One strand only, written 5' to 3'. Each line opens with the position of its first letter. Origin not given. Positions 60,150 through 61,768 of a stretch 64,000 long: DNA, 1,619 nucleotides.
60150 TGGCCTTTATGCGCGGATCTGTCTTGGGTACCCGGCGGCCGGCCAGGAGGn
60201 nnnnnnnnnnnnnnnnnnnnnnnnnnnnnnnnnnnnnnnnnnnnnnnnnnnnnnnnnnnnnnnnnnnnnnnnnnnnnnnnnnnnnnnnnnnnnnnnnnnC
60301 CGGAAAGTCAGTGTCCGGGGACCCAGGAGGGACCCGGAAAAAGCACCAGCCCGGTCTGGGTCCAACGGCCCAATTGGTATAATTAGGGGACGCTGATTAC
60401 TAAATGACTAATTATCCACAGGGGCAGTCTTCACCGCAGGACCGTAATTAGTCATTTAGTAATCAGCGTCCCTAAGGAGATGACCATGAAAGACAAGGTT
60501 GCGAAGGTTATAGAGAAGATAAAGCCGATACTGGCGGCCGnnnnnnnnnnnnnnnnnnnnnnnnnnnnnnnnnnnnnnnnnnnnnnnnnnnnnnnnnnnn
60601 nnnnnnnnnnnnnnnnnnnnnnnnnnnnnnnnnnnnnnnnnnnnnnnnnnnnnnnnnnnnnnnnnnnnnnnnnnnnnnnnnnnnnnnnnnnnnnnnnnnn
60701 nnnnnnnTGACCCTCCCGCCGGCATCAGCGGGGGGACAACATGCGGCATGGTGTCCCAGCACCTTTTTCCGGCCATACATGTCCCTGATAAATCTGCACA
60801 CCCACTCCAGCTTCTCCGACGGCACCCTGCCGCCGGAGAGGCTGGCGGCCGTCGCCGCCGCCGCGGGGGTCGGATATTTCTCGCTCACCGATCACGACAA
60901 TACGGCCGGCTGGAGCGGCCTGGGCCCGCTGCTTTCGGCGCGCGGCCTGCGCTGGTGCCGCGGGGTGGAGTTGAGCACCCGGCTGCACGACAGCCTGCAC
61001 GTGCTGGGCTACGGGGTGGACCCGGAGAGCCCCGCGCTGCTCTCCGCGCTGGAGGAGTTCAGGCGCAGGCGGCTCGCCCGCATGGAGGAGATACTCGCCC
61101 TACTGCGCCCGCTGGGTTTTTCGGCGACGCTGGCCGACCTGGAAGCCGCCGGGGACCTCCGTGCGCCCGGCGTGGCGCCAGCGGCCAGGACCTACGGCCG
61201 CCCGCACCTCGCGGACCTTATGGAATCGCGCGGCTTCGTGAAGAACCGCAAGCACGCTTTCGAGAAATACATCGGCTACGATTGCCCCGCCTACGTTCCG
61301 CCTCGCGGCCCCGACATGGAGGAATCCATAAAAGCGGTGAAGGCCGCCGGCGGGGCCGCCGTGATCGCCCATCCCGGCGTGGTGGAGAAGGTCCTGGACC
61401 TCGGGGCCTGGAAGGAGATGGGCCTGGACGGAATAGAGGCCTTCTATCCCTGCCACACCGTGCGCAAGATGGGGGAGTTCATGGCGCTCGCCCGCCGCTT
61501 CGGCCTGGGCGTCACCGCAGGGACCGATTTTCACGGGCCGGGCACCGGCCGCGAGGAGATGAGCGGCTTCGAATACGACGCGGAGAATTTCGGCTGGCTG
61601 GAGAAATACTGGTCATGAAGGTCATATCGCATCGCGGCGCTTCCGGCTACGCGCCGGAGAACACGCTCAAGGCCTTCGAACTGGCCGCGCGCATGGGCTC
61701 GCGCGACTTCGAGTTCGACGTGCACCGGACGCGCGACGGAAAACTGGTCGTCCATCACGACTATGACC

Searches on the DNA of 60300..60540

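Call 69: search_rna_families(source=window, start=60300, end=60540, threshold=evalue, max_evalue=1)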
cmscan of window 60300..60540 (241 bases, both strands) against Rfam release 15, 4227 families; matches with E-value up to 1: 2.
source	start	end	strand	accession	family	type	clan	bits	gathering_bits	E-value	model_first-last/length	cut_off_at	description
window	60386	60473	+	RF03585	mir-3938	Gene; miRNA;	-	36.3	94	3e-06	1-88/88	no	mir-3938 microRNA precursor family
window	60384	60475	-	RF03632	MIR1882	Gene; miRNA;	-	28.2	107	0.00062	1-131/131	no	MIR1882 microRNA precursor family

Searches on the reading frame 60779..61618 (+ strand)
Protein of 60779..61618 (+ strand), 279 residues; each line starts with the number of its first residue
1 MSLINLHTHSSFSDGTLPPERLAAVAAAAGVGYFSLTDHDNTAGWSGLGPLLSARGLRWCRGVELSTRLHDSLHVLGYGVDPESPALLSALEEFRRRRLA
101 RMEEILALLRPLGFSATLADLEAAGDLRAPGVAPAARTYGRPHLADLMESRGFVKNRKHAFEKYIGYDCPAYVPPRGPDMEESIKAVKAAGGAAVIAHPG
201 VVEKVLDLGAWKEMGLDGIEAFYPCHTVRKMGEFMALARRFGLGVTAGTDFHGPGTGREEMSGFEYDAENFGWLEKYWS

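Call 47: find_homologous_proteins(query=window:60779-61618:+, max_evalue=1e-90)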
Query window:60779-61618:+ (279 aa): 44 proteins with E <= 1e-90 among 8000 candidates.
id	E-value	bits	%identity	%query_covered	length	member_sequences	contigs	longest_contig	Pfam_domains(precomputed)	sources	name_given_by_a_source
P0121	1.6e-169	581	91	100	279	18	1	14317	PF02811.27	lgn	-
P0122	1.4e-156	538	85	100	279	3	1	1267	PF02811.27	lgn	-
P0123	3.7e-124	432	88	78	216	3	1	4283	-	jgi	-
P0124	2.5e-97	344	58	100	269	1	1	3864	PF02811.27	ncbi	-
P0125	4.2e-97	343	57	99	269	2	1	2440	PF02811.27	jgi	jgi:3',5'-nucleoside bisphosphate phosphatase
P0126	6.2e-97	343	58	98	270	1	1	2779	PF02811.27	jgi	jgi:hypothetical protein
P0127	2.1e-96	341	58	99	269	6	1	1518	PF02811.27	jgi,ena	jgi:predicted metal-dependent phosphoesterase TrpH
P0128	4.5e-96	340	55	99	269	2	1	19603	PF02811.27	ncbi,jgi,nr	ncbi:MAG: PHP domain-containing protein [Elusimicrobia bacterium]|nr:PHP domain-containing protein [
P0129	5.4e-96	339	57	100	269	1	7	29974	PF02811.27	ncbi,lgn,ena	-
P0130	1.0e-95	339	58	100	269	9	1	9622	PF02811.27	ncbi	-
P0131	2.2e-95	337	57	99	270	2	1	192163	PF02811.27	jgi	-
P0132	5.6e-95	336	57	100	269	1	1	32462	PF02811.27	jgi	jgi:hypothetical protein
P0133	1.0e-94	335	57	99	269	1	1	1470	PF02811.27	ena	-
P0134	1.5e-94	335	58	96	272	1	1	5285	PF02811.27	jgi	jgi:hypothetical protein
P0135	1.5e-94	335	56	100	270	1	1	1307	PF02811.27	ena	-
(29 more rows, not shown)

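Call 48: find_encoding_contigs(protein=P0121, flank=2500, max_places=3)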
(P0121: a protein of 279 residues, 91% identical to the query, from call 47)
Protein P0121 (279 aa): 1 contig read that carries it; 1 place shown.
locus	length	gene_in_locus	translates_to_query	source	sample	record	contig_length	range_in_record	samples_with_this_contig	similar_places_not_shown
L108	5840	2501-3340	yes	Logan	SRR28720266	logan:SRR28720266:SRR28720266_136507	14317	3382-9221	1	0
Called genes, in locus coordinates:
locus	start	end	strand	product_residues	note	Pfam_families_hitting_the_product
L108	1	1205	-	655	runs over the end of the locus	PF00128:Alpha-amylase, PF14701:hDGE_amylase (weak)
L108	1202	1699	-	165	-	PF01923:Cob_adeno_trans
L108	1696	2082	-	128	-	-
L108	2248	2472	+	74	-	PF01106:NifU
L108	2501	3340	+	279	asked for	PF02811:PHP (weak)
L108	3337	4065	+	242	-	PF03009:GDPD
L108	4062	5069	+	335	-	PF02445:NadA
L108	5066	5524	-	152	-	PF06347:SH3_4, PF08239:SH3_3, PF06347:SH3_4, PF08239:SH3_3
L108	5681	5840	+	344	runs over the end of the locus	PF21016:RlmN_N (weak), PF04055:Radical_SAM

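Call 49: find_encoding_contigs(protein=P0123, flank=2500, max_places=2)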
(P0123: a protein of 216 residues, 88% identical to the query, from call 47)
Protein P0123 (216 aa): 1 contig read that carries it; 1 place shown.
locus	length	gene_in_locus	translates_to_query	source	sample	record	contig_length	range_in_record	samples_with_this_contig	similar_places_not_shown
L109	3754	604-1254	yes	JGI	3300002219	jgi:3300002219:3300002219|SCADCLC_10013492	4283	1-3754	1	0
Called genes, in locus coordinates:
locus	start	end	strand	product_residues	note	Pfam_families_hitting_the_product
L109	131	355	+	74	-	PF01106:NifU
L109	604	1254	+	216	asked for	-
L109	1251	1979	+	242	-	PF03009:GDPD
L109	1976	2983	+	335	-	PF02445:NadA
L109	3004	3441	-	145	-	PF06347:SH3_4, PF08239:SH3_3, PF06347:SH3_4, PF08239:SH3_3 (weak)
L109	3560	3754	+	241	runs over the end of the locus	?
